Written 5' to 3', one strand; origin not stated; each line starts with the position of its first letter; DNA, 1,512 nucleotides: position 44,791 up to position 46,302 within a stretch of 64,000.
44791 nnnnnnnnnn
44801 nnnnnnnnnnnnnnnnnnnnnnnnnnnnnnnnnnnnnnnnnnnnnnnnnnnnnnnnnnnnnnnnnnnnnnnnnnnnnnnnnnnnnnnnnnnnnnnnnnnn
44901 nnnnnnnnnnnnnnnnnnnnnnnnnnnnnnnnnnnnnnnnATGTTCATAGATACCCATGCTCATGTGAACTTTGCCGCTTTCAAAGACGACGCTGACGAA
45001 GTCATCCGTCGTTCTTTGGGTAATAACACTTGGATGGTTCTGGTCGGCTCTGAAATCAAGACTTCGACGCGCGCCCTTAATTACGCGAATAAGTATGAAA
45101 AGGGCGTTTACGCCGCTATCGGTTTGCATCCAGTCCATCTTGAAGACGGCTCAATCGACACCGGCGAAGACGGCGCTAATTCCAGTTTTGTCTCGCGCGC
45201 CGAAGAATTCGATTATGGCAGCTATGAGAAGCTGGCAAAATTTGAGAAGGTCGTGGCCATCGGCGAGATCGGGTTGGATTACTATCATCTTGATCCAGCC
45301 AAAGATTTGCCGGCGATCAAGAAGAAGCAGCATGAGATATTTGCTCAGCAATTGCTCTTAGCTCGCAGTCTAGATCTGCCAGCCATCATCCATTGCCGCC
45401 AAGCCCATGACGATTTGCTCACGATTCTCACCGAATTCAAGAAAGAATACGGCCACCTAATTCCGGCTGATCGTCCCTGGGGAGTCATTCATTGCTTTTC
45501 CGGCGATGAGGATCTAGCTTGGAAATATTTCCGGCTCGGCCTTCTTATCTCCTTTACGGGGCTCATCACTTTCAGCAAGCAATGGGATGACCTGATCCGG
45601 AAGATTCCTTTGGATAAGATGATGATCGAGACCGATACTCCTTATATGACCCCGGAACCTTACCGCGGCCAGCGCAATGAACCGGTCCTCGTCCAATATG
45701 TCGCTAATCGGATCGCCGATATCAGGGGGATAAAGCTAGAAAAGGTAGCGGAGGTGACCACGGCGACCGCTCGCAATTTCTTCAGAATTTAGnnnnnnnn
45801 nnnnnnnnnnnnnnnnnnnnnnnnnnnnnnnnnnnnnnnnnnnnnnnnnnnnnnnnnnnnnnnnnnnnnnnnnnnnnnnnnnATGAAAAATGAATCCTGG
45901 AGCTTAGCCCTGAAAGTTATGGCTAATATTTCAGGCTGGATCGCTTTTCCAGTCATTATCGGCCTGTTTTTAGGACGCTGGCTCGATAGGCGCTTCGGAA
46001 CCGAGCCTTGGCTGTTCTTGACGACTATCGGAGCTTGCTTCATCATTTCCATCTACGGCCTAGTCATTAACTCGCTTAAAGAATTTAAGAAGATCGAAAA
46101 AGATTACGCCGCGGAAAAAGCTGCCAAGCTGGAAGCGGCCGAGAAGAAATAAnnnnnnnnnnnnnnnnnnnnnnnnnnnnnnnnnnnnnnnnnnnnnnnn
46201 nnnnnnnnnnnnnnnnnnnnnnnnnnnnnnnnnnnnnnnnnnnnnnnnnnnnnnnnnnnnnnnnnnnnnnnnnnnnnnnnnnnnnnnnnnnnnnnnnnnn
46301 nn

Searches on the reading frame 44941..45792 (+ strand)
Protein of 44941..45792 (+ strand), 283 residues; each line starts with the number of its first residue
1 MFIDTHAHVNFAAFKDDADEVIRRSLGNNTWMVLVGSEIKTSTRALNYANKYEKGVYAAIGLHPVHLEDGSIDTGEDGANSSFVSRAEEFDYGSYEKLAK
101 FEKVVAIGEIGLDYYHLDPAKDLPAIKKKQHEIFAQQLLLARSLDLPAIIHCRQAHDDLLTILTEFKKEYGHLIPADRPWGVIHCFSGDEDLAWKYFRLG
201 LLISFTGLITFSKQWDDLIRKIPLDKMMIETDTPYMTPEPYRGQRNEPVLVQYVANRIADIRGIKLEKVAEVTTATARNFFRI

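Call 4: search_protein_families(library=ncbifam, proteins=[window:44941-45792:+], max_evalue=10)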
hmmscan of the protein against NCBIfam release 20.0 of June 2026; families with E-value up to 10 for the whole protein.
window:44941-45792:+ (283 aa): 5 families
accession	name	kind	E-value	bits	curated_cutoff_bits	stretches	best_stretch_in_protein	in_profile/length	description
TIGR00010.1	TIGR00010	subfamily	2.5e-68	230.3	206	1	2-282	1-252/253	YchF/TatD family DNA exonuclease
NF008075.0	PRK10812.1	equivalog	1.8e-43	148.7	438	1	86-282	71-255/265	metal-dependent hydrolase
NF008522.0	PRK11449.1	equivalog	2e-36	125.4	481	1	2-282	5-257/259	metal-dependent hydrolase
NF007745.0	PRK10425.1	equivalog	8.1e-36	123.6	395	1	10-283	9-258/260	3'-5' ssDNA/RNA exonuclease TatD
NF041926.1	QatD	equivalog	3.4e-18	65.7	230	2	102-277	75-236/239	Qat anti-phage system TatD family nuclease QatD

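Call 5: search_protein_families(library=pfam, proteins=[window:44941-45792:+], max_evalue=10)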
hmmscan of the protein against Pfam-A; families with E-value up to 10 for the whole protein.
window:44941-45792:+ (283 aa): 1 family
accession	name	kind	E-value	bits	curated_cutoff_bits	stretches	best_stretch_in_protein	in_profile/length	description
PF01026.27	TatD_DNase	-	2.6e-73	247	27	1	3-282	1-253/253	TatD related DNase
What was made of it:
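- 44941..45792 (+): tatD/ychF-family metal-dependent hydrolase: the constant downstream partner, starting 8 nt after the small gene's stop. Calls 4, 5.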

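Call 14: find_related_loci(query=window:44941-45792:+, collection=genome_contigs, flank=3000)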
Query window:44941-45792:+ (283 aa) in genome_contigs; peptide patterns used: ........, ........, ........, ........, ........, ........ (x = any residue, [..] = any of these).
599 stretches matched a pattern (row limit reached: there are more); 523 encode a relative of the query (tblastn E <= 1e-3); the best 80 are kept; 80 distinct loci.
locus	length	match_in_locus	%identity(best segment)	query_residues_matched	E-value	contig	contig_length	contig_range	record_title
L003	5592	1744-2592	96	1-283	0e+0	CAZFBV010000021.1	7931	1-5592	MAG TPA_asm: uncultured Gammaproteobacteria bacterium isolate SRP170004_co1_568 genome assembly, contig: NODE_14891_leng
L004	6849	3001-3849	92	1-283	0e+0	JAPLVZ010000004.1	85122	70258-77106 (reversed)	MAG: Candidatus Falkowbacteria bacterium isolate LacPavin_0419_WC90_MAG_43_11 LacPavin_0419_WC90_scaffold_956369, whole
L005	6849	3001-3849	90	1-283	3e-179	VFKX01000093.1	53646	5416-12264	MAG: Candidatus Falkowbacteria bacterium isolate Bin_61_32 c_000000375503, whole genome shotgun sequence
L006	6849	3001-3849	88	1-283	2e-174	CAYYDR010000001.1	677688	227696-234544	MAG TPA_asm: uncultured Gammaproteobacteria bacterium isolate SRP302447_co2_591 genome assembly, contig: NODE_22_length_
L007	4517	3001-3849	86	1-283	2e-175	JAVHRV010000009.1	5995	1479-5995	MAG: Patescibacteria group bacterium isolate WB02no5_39_7 NODE_11257_length_5995_cov_4.241077, whole genome shotgun sequ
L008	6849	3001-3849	86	1-283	5e-173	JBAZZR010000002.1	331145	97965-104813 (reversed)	MAG: Patescibacteria group bacterium isolate SO_2017_GW3_20 scaffold_3_c2_OW296A_2017, whole genome shotgun sequence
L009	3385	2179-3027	85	1-283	7e-177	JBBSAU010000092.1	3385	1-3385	MAG: Patescibacteria group bacterium isolate La6_metabat2.044 La6_metabat2.044_K_1847_L_3385_cov_13.0000, whole genome s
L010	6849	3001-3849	84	1-283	2e-168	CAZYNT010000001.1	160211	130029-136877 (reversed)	MAG TPA_asm: uncultured Gammaproteobacteria bacterium isolate SRP263991_co4_298 genome assembly, contig: NODE_27_length_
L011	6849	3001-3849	84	1-283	6e-168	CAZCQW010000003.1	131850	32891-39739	MAG TPA_asm: uncultured Gammaproteobacteria bacterium isolate SRP285395_co1_539 genome assembly, contig: NODE_99_length_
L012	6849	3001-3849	83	1-283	6e-167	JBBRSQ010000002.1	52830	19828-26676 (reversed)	MAG: Patescibacteria group bacterium isolate La2_metabat2.105 La2_metabat2.105_K_1131903L52830_cov_27.1683, whole genome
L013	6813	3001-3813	87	1-271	6e-166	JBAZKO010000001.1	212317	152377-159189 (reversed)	MAG: Patescibacteria group bacterium isolate SO_2017_LW4_145 scaffold_187_c1_LW137-91_2017, whole genome shotgun sequenc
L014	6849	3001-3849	83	1-283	5e-165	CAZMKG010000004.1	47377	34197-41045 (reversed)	MAG TPA_asm: uncultured Gammaproteobacteria bacterium isolate SRP263991_co7_264 genome assembly, contig: NODE_764_length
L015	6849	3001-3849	81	1-283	3e-165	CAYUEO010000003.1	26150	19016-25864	MAG TPA_asm: uncultured Gammaproteobacteria bacterium isolate SRP118108_co5_465 genome assembly, contig: NODE_1479_lengt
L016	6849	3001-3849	83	1-283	1e-164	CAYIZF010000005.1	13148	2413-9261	MAG TPA_asm: uncultured Gammaproteobacteria bacterium isolate ERP122455_co1_171 genome assembly, contig: NODE_1108_lengt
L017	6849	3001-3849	81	1-283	2e-164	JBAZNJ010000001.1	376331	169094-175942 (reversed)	MAG: Patescibacteria group bacterium isolate SO_2017_LW4_64 scaffold_72_c1_LW137-91_2017, whole genome shotgun sequence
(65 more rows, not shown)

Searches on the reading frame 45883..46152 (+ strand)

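Call 49: search_protein_families(library=pfam, proteins=[window:45883-46152:+], max_evalue=0.01)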
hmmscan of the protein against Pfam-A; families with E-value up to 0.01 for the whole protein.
window:45883-46152:+ (89 aa): 2 families
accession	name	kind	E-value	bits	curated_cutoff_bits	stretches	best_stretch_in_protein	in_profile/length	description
PF09527.15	ATPase_gene1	-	3.7e-09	36.9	26.6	1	20-60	11-51/54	Putative F0F1-ATPase subunit Ca2+/Mg2+ transporter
PF04932.20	Wzy_C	-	0.005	17.1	31.7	1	17-76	17-74/149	O-Antigen ligase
